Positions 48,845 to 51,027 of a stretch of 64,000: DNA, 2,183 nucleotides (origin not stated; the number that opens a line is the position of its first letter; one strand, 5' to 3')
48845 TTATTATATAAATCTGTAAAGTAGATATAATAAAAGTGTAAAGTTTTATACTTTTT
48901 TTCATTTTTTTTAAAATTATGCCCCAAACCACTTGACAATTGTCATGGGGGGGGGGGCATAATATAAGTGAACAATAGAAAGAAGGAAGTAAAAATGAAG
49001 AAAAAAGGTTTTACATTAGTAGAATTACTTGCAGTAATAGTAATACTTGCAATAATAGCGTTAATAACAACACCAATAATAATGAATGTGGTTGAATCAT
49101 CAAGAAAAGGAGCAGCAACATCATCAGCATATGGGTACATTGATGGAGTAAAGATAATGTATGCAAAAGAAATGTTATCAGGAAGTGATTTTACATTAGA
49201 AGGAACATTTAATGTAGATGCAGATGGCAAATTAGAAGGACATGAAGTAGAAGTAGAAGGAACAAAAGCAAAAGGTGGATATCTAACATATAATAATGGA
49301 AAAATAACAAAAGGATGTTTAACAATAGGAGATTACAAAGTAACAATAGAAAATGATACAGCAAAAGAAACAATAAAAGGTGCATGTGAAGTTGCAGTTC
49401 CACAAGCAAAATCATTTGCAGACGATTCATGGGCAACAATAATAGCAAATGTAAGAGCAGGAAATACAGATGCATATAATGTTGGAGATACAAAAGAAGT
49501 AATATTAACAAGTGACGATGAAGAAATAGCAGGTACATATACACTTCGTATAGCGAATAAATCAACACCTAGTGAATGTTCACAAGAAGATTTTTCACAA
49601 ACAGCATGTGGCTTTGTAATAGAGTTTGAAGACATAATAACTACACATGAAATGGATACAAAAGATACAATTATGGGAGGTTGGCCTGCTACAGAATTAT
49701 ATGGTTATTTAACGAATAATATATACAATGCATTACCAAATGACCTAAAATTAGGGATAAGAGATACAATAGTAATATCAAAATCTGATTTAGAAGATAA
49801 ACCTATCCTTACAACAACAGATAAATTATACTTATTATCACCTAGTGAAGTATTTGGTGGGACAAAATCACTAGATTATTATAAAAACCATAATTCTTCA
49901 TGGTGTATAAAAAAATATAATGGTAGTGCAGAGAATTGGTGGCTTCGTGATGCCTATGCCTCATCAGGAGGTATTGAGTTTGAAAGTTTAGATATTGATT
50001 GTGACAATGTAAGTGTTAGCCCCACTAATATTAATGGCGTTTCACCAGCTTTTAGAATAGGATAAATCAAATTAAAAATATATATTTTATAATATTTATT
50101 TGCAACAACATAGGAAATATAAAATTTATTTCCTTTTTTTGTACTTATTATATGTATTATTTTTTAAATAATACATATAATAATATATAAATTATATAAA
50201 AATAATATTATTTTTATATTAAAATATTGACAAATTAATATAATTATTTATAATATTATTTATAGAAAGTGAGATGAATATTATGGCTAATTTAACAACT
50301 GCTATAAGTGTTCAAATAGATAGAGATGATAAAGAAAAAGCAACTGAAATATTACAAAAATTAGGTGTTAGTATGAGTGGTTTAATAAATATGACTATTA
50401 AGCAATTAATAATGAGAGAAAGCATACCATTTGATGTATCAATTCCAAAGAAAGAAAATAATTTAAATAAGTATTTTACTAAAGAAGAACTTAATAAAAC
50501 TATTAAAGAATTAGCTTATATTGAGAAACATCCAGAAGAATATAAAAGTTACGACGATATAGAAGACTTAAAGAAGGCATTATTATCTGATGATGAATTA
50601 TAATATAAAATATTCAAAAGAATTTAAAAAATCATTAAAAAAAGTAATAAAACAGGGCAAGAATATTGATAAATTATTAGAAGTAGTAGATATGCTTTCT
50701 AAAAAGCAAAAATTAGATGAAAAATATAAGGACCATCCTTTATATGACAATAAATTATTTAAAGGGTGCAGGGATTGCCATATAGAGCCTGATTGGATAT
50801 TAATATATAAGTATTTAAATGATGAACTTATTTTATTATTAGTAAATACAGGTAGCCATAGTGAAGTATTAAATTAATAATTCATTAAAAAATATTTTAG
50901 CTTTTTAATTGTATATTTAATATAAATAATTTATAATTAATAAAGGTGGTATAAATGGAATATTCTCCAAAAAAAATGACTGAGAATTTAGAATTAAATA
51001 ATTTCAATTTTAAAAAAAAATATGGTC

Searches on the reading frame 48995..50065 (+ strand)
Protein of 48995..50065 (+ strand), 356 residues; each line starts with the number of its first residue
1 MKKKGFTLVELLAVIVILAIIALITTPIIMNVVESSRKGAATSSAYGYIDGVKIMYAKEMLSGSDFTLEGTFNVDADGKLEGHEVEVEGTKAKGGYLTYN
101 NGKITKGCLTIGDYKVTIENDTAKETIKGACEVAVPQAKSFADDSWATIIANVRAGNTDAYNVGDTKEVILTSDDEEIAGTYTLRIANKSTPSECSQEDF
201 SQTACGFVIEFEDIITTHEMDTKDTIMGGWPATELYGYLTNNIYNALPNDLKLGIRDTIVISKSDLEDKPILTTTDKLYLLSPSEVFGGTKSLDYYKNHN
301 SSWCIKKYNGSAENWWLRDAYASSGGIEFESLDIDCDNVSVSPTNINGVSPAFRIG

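Call 6: search_protein_families(library=pfam, proteins=[window:48995-50065:+], max_evalue=0.01)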
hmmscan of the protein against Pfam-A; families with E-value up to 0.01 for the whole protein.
window:48995-50065:+ (356 aa): 2 families
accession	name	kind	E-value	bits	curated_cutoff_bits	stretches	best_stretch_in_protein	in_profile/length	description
PF19789.6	DUF6273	-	4.1e-11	43.5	23.5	1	216-354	20-169/172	Domain of unknown function (DUF6273)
PF07963.17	N_methyl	-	2e-07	30.7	21.2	1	2-25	3-26/27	Prokaryotic N-terminal methylation motif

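Call 11: find_encoding_contigs(protein=window:48995-50062:+, flank=3000, max_places=10)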
Protein window:48995-50062:+ (356 aa): 3 contigs read that carry it; 3 places shown.
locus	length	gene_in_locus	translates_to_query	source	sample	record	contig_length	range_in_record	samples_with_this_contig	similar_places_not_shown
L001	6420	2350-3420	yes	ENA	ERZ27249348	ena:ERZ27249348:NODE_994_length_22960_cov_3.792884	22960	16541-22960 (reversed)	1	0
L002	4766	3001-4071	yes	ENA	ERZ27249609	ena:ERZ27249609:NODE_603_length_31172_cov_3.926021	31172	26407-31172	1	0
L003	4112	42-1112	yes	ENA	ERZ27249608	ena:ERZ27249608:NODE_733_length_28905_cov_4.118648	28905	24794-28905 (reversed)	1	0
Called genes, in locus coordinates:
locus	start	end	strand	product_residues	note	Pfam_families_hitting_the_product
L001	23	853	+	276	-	PF16745:RsgA_N, PF03193:RsgA_GTPase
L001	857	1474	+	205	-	PF00834:Ribul_P_3_epim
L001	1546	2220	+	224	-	PF02557:VanY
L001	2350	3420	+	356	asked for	PF07963:N_methyl (weak), PF19789:DUF6273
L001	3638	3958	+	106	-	PF04221:RelB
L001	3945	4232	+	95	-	PF05016:ParE_toxin, PF15738:YafQ_toxin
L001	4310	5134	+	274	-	PF00398:RrnaAD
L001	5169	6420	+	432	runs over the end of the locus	PF01235:Na_Ala_symp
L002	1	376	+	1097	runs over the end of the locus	PF17757:UvrB_inter, PF02559:CarD_TRCF_RID, PF00270:DEAD, PF04851:ResIII, PF00271:Helicase_C, PF03461:TRCF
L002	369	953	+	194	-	PF04014:MazE_antitoxin, PF15714:SpoVT_C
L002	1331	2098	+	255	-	PF01026:TatD_DNase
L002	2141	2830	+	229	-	-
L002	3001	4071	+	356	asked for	PF07963:N_methyl (weak), PF19789:DUF6273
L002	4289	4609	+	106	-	PF04221:RelB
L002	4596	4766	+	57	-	?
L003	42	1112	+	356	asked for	PF07963:N_methyl (weak), PF19789:DUF6273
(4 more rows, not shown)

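Call 24: find_homologous_proteins(query=window:48995-50062:+, max_evalue=0.00001)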
Query window:48995-50062:+ (356 aa): 6113 proteins with E <= 0.00001 among 8000 candidates; the best 120 are listed.
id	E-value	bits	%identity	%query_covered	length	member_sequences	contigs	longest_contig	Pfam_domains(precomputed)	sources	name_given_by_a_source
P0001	7.1e-215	730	100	91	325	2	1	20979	PF19789.7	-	-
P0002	5.8e-125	435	63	99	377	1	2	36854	PF19789.7,PF07963.18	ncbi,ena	-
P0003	2.3e-116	406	40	100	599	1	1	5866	PF19789.7,PF07963.18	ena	-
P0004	4.7e-106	373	49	65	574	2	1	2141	PF19789.7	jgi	-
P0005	5.1e-84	300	44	61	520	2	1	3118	PF19789.7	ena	-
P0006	2.0e-75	272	44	100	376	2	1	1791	PF19789.7,PF07963.18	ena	-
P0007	8.0e-75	270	46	90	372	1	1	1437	PF19789.7,PF07963.18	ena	-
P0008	1.1e-74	269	45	99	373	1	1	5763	PF19789.7,PF07963.18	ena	-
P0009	1.6e-74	269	44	99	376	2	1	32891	PF19789.7,PF07963.18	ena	-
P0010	3.0e-74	268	44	99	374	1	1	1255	PF19789.7,PF07963.18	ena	-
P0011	3.5e-74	268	44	99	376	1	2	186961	PF19789.7,PF07963.18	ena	-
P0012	8.0e-74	267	43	100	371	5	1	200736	PF19789.7,PF07963.18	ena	-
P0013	1.2e-73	266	45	99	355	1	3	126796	PF19789.7,PF07963.18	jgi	-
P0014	1.4e-73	266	45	99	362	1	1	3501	PF19789.7,PF07963.18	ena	-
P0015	5.6e-73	264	52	65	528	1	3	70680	PF19789.7,PF07963.18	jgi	-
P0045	1.0e-69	253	43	99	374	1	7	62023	PF19789.7,PF07963.18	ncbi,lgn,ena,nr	ncbi:MAG: prepilin-type N-terminal cleavage/methylation domain-containing protein [Bacilli bacterium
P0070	7.9e-68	247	72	50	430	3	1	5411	PF07963.18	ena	-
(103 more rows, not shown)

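Call 25: find_encoding_contigs(protein=P0002, flank=10000, max_places=6)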
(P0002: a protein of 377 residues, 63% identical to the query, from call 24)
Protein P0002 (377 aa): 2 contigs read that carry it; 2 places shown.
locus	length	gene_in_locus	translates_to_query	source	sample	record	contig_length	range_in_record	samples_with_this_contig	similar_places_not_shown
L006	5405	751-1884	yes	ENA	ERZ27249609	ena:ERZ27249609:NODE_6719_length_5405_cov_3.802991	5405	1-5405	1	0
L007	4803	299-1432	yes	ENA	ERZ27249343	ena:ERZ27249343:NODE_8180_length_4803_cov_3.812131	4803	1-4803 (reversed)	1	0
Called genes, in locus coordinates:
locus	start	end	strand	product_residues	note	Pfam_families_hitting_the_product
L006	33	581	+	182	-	-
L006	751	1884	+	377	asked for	PF07963:N_methyl (weak), PF19789:DUF6273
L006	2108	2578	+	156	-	-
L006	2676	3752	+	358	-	PF00768:Peptidase_S11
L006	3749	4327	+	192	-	PF07670:Gate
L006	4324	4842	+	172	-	PF07670:Gate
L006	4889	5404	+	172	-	?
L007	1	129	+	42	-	?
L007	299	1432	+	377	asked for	PF07963:N_methyl (weak), PF19789:DUF6273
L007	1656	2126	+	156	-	-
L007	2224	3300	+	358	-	PF00768:Peptidase_S11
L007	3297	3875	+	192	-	PF07670:Gate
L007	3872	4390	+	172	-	PF07670:Gate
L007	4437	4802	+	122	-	?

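Call 26: find_encoding_contigs(protein=P0045, flank=10000, max_places=8)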
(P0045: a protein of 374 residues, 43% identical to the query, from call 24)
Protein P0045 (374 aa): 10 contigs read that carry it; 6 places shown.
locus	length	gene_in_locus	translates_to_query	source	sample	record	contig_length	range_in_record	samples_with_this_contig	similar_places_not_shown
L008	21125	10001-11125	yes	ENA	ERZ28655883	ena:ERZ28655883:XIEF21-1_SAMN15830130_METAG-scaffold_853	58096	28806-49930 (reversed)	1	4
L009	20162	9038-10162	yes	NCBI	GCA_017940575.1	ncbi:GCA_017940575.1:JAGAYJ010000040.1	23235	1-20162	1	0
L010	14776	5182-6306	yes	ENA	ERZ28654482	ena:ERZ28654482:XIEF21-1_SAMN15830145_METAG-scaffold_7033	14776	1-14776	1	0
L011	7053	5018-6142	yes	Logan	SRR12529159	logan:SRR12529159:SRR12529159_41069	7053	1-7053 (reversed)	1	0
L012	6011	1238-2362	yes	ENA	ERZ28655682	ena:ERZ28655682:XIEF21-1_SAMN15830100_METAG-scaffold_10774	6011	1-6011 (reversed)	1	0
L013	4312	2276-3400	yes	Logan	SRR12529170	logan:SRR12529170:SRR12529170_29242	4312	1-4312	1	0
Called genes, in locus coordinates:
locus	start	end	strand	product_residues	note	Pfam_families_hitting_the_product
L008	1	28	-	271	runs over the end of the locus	PF02498:Bro-N (weak)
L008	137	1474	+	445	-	PF13738:Pyr_redox_3 (faint), PF01266:DAO, PF00355:Rieske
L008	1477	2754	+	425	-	PF08486:SpoIID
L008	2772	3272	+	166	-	PF06695:Sm_multidrug_ex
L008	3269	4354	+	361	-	PF16403:Bact_surface_Ig-like (faint), PF02557:VanY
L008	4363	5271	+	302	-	PF00056:Ldh_1_N, PF02866:Ldh_1_C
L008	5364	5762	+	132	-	-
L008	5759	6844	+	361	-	PF04055:Radical_SAM, PF06969:HemN_C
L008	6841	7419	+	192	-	-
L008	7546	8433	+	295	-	-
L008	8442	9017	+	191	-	-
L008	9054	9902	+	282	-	PF00149:Metallophos, PF12850:Metallophos_2 (faint)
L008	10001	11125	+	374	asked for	PF07963:N_methyl (weak), PF19789:DUF6273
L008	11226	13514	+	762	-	PF02190:LON_substr_bdg, PF00004:AAA, PF07728:AAA_5, PF22667:Lon_lid, PF05362:Lon_C, PF13541:ChlI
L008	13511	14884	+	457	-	-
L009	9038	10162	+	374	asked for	PF07963:N_methyl (weak), PF19789:DUF6273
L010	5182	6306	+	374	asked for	PF07963:N_methyl (weak), PF19789:DUF6273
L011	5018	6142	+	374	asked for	PF07963:N_methyl (weak), PF19789:DUF6273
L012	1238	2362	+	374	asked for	PF07963:N_methyl (weak), PF19789:DUF6273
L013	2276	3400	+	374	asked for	PF07963:N_methyl (weak), PF19789:DUF6273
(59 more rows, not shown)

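Call 29: find_encoding_contigs(protein=P0070, flank=6000, max_places=6)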
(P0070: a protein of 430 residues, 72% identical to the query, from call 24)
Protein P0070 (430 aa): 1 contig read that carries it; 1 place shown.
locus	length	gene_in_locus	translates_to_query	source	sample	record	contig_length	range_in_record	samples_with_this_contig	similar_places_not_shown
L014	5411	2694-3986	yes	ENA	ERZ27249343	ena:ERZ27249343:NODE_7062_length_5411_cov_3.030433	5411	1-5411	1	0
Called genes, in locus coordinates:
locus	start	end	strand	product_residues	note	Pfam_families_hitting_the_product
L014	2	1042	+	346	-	?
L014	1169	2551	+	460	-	PF13240:Zn_Ribbon_1 (weak), PF13248:Zn_ribbon_3 (weak)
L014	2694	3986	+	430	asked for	PF07963:N_methyl (weak)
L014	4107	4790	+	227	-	PF10531:SLBB, PF22461:SLBB_2 (weak), PF12836:HHH_3, PF00633:HHH (weak)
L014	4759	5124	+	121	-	PF13567:DUF4131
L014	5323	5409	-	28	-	?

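Call 30: find_encoding_contigs(protein=P0003, flank=6000, max_places=6)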
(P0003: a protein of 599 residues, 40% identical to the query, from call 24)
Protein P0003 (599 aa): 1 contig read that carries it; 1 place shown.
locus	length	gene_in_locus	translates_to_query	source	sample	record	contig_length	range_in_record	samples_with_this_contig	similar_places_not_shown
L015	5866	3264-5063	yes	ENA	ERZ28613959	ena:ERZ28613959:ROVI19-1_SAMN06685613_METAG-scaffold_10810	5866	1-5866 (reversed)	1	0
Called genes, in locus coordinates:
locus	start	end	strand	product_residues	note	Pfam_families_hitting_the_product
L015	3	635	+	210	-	?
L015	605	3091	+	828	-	PF00763:THF_DHG_CYH, PF02882:THF_DHG_CYH_C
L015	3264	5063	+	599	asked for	PF07963:N_methyl (weak), PF19789:DUF6273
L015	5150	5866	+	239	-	?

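Call 31: find_encoding_contigs(protein=P0001, flank=6000, max_places=6)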
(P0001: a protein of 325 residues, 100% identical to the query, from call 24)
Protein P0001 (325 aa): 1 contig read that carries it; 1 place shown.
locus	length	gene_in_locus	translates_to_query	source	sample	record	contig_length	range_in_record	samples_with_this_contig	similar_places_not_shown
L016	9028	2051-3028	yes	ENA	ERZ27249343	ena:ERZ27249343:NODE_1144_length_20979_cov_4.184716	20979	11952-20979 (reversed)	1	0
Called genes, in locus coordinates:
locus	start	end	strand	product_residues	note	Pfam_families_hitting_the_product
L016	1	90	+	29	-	?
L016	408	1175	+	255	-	PF01026:TatD_DNase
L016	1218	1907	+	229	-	-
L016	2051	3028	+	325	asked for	PF19789:DUF6273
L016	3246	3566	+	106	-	PF04221:RelB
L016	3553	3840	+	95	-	PF05016:ParE_toxin, PF15738:YafQ_toxin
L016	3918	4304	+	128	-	PF00398:RrnaAD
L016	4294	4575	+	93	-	PF00398:RrnaAD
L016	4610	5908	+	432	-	PF01235:Na_Ala_symp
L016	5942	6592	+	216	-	PF03167:UDG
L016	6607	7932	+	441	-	PF01171:ATP_bind_3, PF01507:PAPS_reduct (faint), PF11734:TilS_C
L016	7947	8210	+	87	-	PF06480:FtsH_ext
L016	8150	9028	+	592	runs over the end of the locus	PF00004:AAA, PF07728:AAA_5, PF17862:AAA_lid_3, PF01434:Peptidase_M41, PF07498:Rho_N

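Call 55: search_solved_structures(query=A1, max_evalue=1)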
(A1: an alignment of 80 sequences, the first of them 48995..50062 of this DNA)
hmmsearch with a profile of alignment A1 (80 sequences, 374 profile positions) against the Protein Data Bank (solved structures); distinct sequences matched with E-value up to 1: 24.
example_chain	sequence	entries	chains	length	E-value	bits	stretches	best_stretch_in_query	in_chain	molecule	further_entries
8pfb_G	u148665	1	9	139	1.3e-10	44.1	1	6-63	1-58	Type IV pilin PilE1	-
9lab_B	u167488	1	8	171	1.1e-08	37.7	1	2-62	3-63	MSHA major pilin subunit MshA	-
9egp_A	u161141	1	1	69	2e-08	36.9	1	2-60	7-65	Geopilin domain 1 protein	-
7tgg_A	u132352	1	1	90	1.8e-07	33.7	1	2-59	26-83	Geopilin domain 1 protein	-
8tum_e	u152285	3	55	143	8.6e-06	28.2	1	6-115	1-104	Type IV major pilin protein PilA | Pilin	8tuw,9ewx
6xxe_A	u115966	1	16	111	1.3e-05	27.6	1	6-58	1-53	Uncharacterized protein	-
2m7g_A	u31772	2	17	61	1.7e-05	27.3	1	6-60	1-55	Geopilin domain 1 protein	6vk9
1oqw_A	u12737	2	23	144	2.1e-05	26.9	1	6-58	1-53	Fimbrial protein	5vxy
6xxd_A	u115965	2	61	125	2.2e-05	26.9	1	6-90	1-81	PilA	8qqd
9laa_A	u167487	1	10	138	2.5e-05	26.7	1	3-55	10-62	Type IV pilin protein PilA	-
2hi2_A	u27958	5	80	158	4.8e-05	25.7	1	6-104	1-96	Fimbrial protein | PilA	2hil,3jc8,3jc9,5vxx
1ay2_A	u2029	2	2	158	9.9e-05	24.7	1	6-92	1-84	TYPE 4 PILIN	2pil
8p3b_A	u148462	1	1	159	0.00012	24.5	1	6-102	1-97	Fimbrial protein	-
8qqj_J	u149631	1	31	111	0.00016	24.1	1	6-58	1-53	Type IV narrow pilus major component PilA5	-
8tob_GA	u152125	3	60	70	0.00017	24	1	7-58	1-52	Fimbrial protein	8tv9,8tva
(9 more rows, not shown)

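Call 61: predict_structure(alignment_id=A1)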
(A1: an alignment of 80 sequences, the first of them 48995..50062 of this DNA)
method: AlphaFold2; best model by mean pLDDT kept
length: 356 residues; sequences in the alignment: 80
mean_pLDDT: 90.6   pTM: 0.75
mean pLDDT of the five models: 90.6, 90.4, 89.4, 89.0, 88.8
residues with pLDDT >= 90: 240; 70-90: 101; 50-70: 14; < 50: 1
segments of 3 or more residues with pLDDT < 50: none
pLDDT, mean of each block of 10 residues (from residue 1): 68 91 88 92 96 91 84 88 88 92 92 95 93 84 93 92 98 94 97 87 95 98 90 95 95 95 77 95 87 83 90 96 80 94 97 96
secondary structure, 60 per line:
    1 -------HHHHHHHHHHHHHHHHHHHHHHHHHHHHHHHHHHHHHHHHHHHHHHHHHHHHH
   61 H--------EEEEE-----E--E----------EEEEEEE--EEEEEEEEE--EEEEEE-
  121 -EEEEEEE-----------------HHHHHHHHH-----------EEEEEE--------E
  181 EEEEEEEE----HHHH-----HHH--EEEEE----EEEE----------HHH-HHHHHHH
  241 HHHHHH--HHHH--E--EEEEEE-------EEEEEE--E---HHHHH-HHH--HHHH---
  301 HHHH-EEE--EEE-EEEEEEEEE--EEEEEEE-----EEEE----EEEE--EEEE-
elements in order: H8-61 E70-74 E94-100 E103-111 E114-119 E122-128 H146-154 E166-171 E180-188 H193-196 E207-211 E216-219 H234-246 H249-252 E258-263 E271-276 H283-287 H294-297 H301-304 E306-308 E311-313 E315-323 E326-332 E338-341 E346-349 E352-355

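Call 63: search_protein_families(library=pfam, proteins=[P0070], max_evalue=0.01)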
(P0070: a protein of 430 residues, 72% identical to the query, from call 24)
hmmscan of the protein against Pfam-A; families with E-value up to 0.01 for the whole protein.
P0070 (430 aa): 3 families
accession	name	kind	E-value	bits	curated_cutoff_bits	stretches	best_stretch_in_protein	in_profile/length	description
PF07963.17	N_methyl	-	4.3e-06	26.5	21.2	1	2-24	4-26/27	Prokaryotic N-terminal methylation motif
PF19789.6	DUF6273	-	0.007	16.7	23.5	0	305-422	70-170/172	Domain of unknown function (DUF6273)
PF05982.17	Sbt_1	-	0.0098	15.7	27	0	7-70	55-119/308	Na+-dependent bicarbonate transporter superfamily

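Call 64: fold_search(model_id=the predicted structure, library=pdb)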
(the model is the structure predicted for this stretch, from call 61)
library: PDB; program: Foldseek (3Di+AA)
matches with E <= 10: 642; with E <= 0.001: 0
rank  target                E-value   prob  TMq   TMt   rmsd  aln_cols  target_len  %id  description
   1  6i04_B                1.3e-01  0.02  0.09  0.08  20.8       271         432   11  Crystal structure of Sema domain of the Met receptor in complex with FAB (released 2019-03-13)
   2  2p4b_A                1.8e-01  0.04  0.14  0.17  22.1       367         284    8  Crystal structure of E.coli RseB (released 2007-05-22)
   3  9edp                  1.8e-01  0.02  0.08  0.09  19.2       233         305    9  GVIII-Chiba040502 norovirus protruding domain (released 2025-03-05)
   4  9pfv_D                1.9e-01  0.04  0.09  0.04  16.7       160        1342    9  The cryo-EM structure of C. crescentus DriD-ssDNA-RNAP-Sigma73-CCNA_03891/CCNA_01149 promoter transcription activation (released 2026-02-25)
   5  8eug_m                2.9e-01  0.02  0.09  0.08  19.5       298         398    5  Ytm1 associated nascent 60S ribosome State 3 (released 2022-11-30)
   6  4c5e_C                2.9e-01  0.02  0.10  0.08  22.4       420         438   10  Crystal structure of the minimal Pho-Sfmbt complex (P21 spacegroup) (released 2013-11-13)
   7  4c5e_B                2.9e-01  0.02  0.10  0.09  22.6       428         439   10  Crystal structure of the minimal Pho-Sfmbt complex (P21 spacegroup) (released 2013-11-13)
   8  2v43_B                3.3e-01  0.03  0.13  0.16  24.4       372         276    9  Crystal structure of RseB: a sensor for periplasmic stress response in E. coli (released 2007-08-28)
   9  3m4w_A                3.3e-01  0.02  0.13  0.15  24.7       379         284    9  Structural basis for the negative regulation of bacterial stress response by RseB (released 2010-05-05)
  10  4ra0_A                3.9e-01  0.02  0.10  0.09  20.1       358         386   10  An engineered Axl 'decoy receptor' effectively silences the Gas6-Axl signaling axis (released 2014-09-24)
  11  9t3x_A                3.9e-01  0.01  0.08  0.03  19.7       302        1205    9  cryo-EM structure of CPSF160-WDR33-ZC3H18 (released 2026-01-28)
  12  3r4r_B                4.2e-01  0.02  0.11  0.14  19.2       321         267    9  Crystal structure of a fimbrial assembly protein (BDI_3522) from Parabacteroides distasonis ATCC 8503 at 2.38 A resolu (released 2011-03-30)
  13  4v0m_B                4.2e-01  0.01  0.09  0.09  20.5       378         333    9  Crystal structure of BBS1N in complex with ARL6DN (released 2014-11-19)
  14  6qx4_B                4.2e-01  0.01  0.09  0.06  24.1       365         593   11  Structure of the Bacillus anthracis Sap S-layer assembly domain (released 2019-07-31)
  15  7cjt_A                4.4e-01  0.03  0.11  0.16  17.2       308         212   10  Crystal Structure of SETDB1 Tudor domain in complexed with (R,R)-59 (released 2021-04-14)
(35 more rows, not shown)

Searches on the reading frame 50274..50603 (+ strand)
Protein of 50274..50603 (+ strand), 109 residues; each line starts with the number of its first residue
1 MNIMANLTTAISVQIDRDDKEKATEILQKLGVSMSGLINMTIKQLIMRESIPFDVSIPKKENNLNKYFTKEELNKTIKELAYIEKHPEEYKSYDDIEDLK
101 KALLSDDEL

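Call 6: search_protein_families(library=pfam, proteins=[window:50274-50603:+], max_evalue=0.01)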
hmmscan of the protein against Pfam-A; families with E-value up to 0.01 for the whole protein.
window:50274-50603:+ (109 aa): 1 family
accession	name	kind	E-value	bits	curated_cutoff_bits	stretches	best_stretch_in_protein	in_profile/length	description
PF04221.18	RelB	-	1.2e-11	44.8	22.4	1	9-64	2-57/82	RelB antitoxin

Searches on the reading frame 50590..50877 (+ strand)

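Call 6: search_protein_families(library=pfam, proteins=[window:50590-50877:+], max_evalue=0.01)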
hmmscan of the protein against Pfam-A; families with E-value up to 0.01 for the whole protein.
window:50590-50877:+ (95 aa): 2 families
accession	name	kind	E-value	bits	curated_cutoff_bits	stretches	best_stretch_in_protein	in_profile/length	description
PF15738.11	YafQ_toxin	-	8.2e-30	103.4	30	1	4-93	1-86/88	Bacterial toxin of type II toxin-antitoxin system, YafQ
PF05016.21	ParE_toxin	-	9.1e-10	39.4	23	1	6-93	1-88/89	ParE toxin of type II toxin-antitoxin system, parDE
